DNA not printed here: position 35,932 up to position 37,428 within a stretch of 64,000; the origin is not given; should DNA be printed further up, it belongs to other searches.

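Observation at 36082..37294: Phage-encoded adenylosuccinate lyase with its own leaderless promoter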

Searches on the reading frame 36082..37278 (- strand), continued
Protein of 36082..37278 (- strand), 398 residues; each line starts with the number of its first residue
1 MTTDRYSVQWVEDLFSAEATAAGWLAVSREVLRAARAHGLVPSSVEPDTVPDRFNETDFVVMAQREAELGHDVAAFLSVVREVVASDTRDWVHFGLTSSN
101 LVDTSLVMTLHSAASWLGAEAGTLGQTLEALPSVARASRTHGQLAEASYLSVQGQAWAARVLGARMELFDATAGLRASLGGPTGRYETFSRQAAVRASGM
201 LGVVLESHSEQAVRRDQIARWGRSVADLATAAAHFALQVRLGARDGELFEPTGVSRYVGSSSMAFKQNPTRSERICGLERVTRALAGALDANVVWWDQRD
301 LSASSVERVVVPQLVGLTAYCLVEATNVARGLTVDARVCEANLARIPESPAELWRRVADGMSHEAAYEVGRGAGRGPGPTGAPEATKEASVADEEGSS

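Call 30: search_solved_structures(query=window:36082-37278:-, max_evalue=0.00001, show_alignments=3)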
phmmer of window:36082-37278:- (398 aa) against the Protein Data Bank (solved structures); distinct sequences matched with E-value up to 0.00001: 27.
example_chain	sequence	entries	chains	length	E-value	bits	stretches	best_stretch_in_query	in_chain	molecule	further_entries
1c3u_A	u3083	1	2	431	4.2e-35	124.8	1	4-369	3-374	ADENYLOSUCCINATE LYASE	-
1c3c_A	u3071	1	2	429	5.3e-35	124.5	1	4-369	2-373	PROTEIN (ADENYLOSUCCINATE LYASE)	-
1f1o_A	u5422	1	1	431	1.8e-29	106.3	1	4-368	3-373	ADENYLOSUCCINATE LYASE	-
2x75_A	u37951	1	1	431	2.9e-28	102.3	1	4-340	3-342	ADENYLOSUCCINATE LYASE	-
2pfm_A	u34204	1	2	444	8.3e-28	100.8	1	58-369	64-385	Adenylosuccinate lyase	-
4eei_A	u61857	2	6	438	2.6e-27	99.2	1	6-341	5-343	Adenylosuccinate lyase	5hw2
1dof_A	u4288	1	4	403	4e-25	92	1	5-369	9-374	ADENYLOSUCCINATE LYASE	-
8jbd_A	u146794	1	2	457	1.2e-22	83.8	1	5-367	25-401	Adenylosuccinate lyase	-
2fel_A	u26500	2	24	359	5.3e-15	58.7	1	12-329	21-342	3-carboxy-cis,cis-muconate lactonizing enzyme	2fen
5v4l_A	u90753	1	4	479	2e-14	56.8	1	233-343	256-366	Adenylosuccinate lyase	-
5vkw_A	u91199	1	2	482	5.5e-14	55.3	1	226-343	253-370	Adenylosuccinate lyase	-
5eyt_A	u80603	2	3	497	1.1e-13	54.3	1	233-347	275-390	Adenylosuccinate lyase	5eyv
1re5_A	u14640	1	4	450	2.1e-12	50.2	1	10-343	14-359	3-carboxy-cis,cis-muconate cycloisomerase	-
1yis_A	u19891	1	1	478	1.1e-11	47.8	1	57-336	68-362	adenylosuccinate lyase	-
5nx8_A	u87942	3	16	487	5e-11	45.6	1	226-344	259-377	Adenylosuccinate lyase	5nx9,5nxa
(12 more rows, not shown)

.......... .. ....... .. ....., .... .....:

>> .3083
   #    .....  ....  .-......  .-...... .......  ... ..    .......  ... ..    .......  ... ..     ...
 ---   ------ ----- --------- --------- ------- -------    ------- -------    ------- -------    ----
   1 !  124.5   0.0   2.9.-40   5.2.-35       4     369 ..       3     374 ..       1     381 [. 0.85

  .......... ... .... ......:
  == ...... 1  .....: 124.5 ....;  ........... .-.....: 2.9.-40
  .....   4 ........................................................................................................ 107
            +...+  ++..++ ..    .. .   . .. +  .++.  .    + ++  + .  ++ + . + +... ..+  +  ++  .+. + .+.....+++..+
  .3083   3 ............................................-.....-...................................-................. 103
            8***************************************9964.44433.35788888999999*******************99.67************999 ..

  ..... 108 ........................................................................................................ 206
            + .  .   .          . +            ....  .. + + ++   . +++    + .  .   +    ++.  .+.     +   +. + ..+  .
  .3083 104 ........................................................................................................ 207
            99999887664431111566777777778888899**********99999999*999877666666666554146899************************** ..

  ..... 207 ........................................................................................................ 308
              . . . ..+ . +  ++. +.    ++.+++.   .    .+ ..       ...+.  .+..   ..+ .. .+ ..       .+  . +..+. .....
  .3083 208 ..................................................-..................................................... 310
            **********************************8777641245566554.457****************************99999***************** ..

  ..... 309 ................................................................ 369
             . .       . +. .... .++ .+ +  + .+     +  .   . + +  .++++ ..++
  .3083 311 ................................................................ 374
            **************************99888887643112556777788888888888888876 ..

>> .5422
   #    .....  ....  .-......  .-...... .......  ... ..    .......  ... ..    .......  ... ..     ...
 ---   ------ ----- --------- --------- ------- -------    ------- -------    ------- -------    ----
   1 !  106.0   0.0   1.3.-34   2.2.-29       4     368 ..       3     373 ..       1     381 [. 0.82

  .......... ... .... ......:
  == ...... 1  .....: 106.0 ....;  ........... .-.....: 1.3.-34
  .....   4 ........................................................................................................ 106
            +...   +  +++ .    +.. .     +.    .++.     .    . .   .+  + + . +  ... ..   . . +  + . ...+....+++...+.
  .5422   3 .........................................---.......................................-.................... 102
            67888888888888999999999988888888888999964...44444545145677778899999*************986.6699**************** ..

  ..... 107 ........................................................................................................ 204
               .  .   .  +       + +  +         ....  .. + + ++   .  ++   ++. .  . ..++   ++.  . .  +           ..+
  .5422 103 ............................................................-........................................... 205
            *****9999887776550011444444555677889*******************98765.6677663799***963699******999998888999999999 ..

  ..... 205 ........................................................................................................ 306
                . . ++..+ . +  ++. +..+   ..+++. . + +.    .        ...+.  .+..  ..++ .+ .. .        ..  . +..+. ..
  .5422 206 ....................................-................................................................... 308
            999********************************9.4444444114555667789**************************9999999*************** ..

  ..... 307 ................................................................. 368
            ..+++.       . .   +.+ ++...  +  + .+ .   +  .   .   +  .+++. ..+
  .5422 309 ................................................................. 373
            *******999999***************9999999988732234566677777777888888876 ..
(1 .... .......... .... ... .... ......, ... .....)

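Call 38: find_encoding_contigs(protein=P0001, flank=10000, max_places=3)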
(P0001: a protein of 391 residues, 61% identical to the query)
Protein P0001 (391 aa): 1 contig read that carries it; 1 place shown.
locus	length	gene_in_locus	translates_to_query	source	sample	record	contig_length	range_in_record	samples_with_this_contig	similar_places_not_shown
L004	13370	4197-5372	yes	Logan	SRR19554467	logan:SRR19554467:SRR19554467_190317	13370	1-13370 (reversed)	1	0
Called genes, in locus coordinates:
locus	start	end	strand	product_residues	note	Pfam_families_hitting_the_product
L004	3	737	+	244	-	?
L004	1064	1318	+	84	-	-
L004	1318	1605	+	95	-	-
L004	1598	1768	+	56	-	-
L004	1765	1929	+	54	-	-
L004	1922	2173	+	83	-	-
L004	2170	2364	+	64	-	-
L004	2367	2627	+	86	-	-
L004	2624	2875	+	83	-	-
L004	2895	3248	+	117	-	-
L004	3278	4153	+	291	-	PF26113:GH16_XgeA (weak)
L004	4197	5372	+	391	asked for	PF00206:Lyase_1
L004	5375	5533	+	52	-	-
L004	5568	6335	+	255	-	PF18896:SLT_3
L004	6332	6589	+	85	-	-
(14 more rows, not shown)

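Call 39: find_encoding_contigs(protein=P0002, flank=10000, max_places=3)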
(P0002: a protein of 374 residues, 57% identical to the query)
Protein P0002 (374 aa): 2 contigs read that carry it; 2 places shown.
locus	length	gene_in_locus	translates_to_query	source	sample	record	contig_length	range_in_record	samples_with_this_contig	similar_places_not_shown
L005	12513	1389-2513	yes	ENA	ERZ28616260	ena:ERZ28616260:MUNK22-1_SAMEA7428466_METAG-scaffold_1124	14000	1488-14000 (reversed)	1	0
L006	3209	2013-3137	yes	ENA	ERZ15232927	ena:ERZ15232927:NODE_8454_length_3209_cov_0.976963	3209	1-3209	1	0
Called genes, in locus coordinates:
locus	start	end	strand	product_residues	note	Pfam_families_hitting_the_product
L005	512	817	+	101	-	-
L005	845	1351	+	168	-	PF06737:Transglycosylas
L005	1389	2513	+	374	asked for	PF00206:Lyase_1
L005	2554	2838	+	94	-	-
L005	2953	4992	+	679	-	PF00476:DNA_pol_A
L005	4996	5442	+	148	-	-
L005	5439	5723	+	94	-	-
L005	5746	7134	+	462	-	PF12708:Pect-lyase_RHGA_epim, PF13229:Beta_helix (weak)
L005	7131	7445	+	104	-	-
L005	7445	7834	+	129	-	-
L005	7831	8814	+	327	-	PF01507:PAPS_reduct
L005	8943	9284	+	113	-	-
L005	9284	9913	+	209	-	-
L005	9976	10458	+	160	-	-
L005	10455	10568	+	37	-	-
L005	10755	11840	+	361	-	PF00709:Adenylsucc_synt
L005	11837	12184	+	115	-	PF25185:Tad3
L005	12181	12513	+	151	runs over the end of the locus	-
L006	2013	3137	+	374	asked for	PF00206:Lyase_1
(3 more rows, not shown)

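Call 46: find_related_loci(query=A1, collection=viral_contigs, flank=10000)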
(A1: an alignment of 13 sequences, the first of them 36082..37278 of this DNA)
Query A1 (398 aa) in viral_contigs; peptide patterns used: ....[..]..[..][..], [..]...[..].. (x = any residue, [..] = any of these).
15 stretches matched a pattern, but none encodes a relative of the query by tblastn (E <= 1e-3).

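Call 47: find_related_loci(query=A1, collection=metagenome_contigs, flank=10000)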
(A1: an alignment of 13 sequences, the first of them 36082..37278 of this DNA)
Query A1 (398 aa) in metagenome_contigs; peptide patterns used: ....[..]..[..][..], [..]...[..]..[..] (x = any residue, [..] = any of these).
62 stretches matched a pattern; 16 encode a relative of the query (tblastn E <= 1e-3); 16 distinct loci.
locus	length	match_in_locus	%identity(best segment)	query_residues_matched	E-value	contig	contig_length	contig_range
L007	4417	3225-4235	47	52-389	9e-78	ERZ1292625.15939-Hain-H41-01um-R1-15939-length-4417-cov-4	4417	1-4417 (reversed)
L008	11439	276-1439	35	4-383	2e-44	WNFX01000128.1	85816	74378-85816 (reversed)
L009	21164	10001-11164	35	4-383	4e-44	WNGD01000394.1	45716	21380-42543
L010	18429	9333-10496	35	4-383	9e-42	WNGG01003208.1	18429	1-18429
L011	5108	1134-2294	36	5-383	1e-40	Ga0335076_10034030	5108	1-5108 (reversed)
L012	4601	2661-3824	35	4-383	8e-40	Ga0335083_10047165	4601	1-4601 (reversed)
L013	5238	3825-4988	36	4-383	5e-39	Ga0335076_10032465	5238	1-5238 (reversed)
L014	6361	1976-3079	36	24-383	9e-39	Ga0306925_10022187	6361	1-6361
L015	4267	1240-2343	36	24-383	6e-39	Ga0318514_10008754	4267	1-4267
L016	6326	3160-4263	36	24-383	2e-38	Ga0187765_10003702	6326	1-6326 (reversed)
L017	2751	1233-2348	33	4-367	2e-37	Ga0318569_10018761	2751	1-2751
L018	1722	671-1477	37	66-338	2e-36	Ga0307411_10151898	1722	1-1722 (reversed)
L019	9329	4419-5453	36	4-343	3e-32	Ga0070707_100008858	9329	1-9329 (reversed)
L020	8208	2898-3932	36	4-343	3e-32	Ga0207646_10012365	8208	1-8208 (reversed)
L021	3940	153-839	37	178-395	5e-29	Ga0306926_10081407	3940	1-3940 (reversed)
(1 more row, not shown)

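Call 48: find_related_loci(query=A1, collection=genome_contigs, flank=10000)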
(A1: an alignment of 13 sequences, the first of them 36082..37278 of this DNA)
Query A1 (398 aa) in genome_contigs; peptide patterns used: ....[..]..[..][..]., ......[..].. (x = any residue, [..] = any of these).
9 stretches matched a pattern; 1 encode a relative of the query (tblastn E <= 1e-3); 1 distinct loci.
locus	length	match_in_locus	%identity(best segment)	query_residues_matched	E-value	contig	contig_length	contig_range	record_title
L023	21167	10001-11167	25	5-375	8e-21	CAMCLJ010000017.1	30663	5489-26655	MAG: Chlamydia trachomatis isolate MsH-30jul19-69 genome assembly, contig: MsH-30jul19-C2774, whole genome shotgun seque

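Call 49: find_encoding_contigs(protein=P0009, flank=10000, max_places=2)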
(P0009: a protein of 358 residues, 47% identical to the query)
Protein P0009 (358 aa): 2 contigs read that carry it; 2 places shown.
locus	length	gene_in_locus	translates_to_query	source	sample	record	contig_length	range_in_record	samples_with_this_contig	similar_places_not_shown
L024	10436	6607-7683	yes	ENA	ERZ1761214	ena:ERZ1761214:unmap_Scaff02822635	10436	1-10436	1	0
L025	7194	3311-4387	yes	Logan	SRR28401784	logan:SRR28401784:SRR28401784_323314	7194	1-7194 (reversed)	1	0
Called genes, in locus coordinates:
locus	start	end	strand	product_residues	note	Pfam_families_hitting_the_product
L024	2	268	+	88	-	?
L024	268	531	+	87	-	-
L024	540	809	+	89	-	-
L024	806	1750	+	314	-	PF12705:PDDEXK_1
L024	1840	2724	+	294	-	PF13479:AAA_24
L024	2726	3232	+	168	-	PF05037:DUF669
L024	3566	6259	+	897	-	-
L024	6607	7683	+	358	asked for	PF00206:Lyase_1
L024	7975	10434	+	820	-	?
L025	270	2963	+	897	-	-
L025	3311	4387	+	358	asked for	PF00206:Lyase_1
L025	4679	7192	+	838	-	?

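Call 50: find_encoding_contigs(protein=P0010, flank=10000, max_places=4)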
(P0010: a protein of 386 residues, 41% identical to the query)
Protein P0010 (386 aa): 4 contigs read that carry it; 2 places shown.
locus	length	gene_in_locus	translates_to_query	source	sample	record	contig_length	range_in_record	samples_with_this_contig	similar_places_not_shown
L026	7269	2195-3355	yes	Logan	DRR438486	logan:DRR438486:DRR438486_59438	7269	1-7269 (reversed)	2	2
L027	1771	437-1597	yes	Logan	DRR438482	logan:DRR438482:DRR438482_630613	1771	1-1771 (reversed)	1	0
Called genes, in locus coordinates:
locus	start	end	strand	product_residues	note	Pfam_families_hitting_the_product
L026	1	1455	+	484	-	?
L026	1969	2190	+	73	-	-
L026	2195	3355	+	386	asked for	PF00206:Lyase_1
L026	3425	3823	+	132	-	-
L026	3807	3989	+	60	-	-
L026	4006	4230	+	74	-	-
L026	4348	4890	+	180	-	-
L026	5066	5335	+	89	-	-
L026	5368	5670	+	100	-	-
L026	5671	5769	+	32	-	-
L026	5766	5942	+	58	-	-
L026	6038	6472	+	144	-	-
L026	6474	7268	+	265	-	?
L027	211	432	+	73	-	-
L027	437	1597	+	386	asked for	PF00206:Lyase_1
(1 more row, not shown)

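Call 51: find_encoding_contigs(protein=P0012, flank=10000, max_places=2)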
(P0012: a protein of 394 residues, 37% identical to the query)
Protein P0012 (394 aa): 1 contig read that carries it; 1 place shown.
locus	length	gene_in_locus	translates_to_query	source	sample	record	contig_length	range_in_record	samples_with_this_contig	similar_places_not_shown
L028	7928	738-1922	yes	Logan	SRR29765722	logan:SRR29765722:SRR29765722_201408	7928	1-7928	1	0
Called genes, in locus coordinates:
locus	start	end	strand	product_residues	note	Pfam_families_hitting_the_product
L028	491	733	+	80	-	-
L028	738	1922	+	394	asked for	PF00206:Lyase_1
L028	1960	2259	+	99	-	-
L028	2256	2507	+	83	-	-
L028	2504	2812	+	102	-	-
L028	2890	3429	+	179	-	-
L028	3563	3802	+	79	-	-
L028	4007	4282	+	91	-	-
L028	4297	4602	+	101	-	-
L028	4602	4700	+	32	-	-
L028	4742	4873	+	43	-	-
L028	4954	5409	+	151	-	-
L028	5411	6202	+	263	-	PF04343:DUF488 (faint)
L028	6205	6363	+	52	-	-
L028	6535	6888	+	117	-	-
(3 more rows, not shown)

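Call 61: predict_structure(alignment_id=A2)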
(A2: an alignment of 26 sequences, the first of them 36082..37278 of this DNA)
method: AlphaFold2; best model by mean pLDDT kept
length: 398 residues; sequences in the alignment: 26
mean_pLDDT: 89.6   pTM: 0.87
mean pLDDT of the five models: 89.6, 88.2, 87.8, 87.2, 86.9
residues with pLDDT >= 90: 299; 70-90: 54; 50-70: 23; < 50: 22
segments of 3 or more residues with pLDDT < 50: 378-398
pLDDT, mean of each block of 10 residues (from residue 1): 79 97 98 98 97 97 97 97 96 94 97 99 99 95 92 98 99 96 89 97 90 91 99 98 95 69 70 97 97 74 87 98 98 97 86 90 87 57 44 41
secondary structure, 60 per line:
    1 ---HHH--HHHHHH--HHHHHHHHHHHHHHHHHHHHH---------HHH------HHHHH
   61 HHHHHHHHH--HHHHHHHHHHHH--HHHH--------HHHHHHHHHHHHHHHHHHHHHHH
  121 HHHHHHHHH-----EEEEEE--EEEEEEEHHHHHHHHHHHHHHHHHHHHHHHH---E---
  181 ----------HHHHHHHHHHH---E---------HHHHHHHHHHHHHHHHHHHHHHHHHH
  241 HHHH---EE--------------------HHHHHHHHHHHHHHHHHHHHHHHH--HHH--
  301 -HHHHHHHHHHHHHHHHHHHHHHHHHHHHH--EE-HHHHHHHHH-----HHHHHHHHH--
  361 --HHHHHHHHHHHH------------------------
elements in order: H9-14 H17-37 H56-69 H72-83 H86-89 H98-129 E135-140 E143-149 H150-173 H191-201 H215-244 H270-293 H302-330 H336-344 H350-358 H363-374

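Call 63: fold_search(model_id=the predicted structure, library=pdb)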
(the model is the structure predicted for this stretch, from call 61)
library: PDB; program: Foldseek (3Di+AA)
matches with E <= 10: 699; with E <= 0.001: 300
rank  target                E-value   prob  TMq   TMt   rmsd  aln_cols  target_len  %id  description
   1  1c3c_A                1.2e-19  1.00  0.80  0.75   3.8       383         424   27  T. MARITIMA ADENYLOSUCCINATE LYASE (released 2000-02-09)
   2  1c3u_A                3.1e-19  1.00  0.80  0.75   3.6       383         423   27  T. MARITIMA ADENYLOSUCCINATE LYASE (released 2000-03-08)
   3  2pfm_A                5.0e-19  1.00  0.79  0.73   4.4       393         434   26  Crystal Structure of Adenylosuccinate Lyase (PurB) from Bacillus anthracis (released 2007-04-17)
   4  2x75                  5.2e-19  1.00  0.81  0.76   3.8       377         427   26  Staphylococcus aureus adenylosuccinate lyase (released 2010-03-09)
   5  5v4l_C                2.0e-18  1.00  0.80  0.68   4.8       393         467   23  Cryptococcus neoformans adenylosuccinate lyase (released 2017-06-07)
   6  5vkw_B                9.6e-18  1.00  0.77  0.66   4.8       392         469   22  Crystal structure of adenylosuccinate lyase ADE13 from Candida albicans (released 2017-05-24)
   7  5v4l_B                1.2e-17  1.00  0.77  0.68   4.6       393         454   22  Cryptococcus neoformans adenylosuccinate lyase (released 2017-06-07)
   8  5v4l_A                2.2e-17  1.00  0.78  0.68   4.8       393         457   22  Cryptococcus neoformans adenylosuccinate lyase (released 2017-06-07)
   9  5hw2_D                2.6e-17  1.00  0.79  0.76   3.7       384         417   24  Crystal Structure of Adenylosuccinate Lyase from Francisella tularensis Complexed with fumaric acid (released 2016-02-10)
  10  5hw2_B                3.2e-17  1.00  0.79  0.76   3.5       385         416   24  Crystal Structure of Adenylosuccinate Lyase from Francisella tularensis Complexed with fumaric acid (released 2016-02-10)
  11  5vkw_A                3.4e-17  1.00  0.77  0.66   5.0       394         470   21  Crystal structure of adenylosuccinate lyase ADE13 from Candida albicans (released 2017-05-24)
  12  5hw2_C                3.7e-17  1.00  0.77  0.73   4.4       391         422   24  Crystal Structure of Adenylosuccinate Lyase from Francisella tularensis Complexed with fumaric acid (released 2016-02-10)
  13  5hw2_A                4.2e-17  1.00  0.74  0.71   4.9       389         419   24  Crystal Structure of Adenylosuccinate Lyase from Francisella tularensis Complexed with fumaric acid (released 2016-02-10)
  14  4eei_A                6.1e-17  1.00  0.80  0.77   3.3       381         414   24  Crystal Structure of Adenylosuccinate Lyase from Francisella tularensis Complexed with AMP and Succinate (released 2012-04-18)
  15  5nx9_D                7.2e-17  1.00  0.78  0.66   4.8       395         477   21  Crystal structure of Neanderthal Adenylosuccinate Lyase (ADSL) in complex with its products AMP and fumarate (released 2018-05-30)
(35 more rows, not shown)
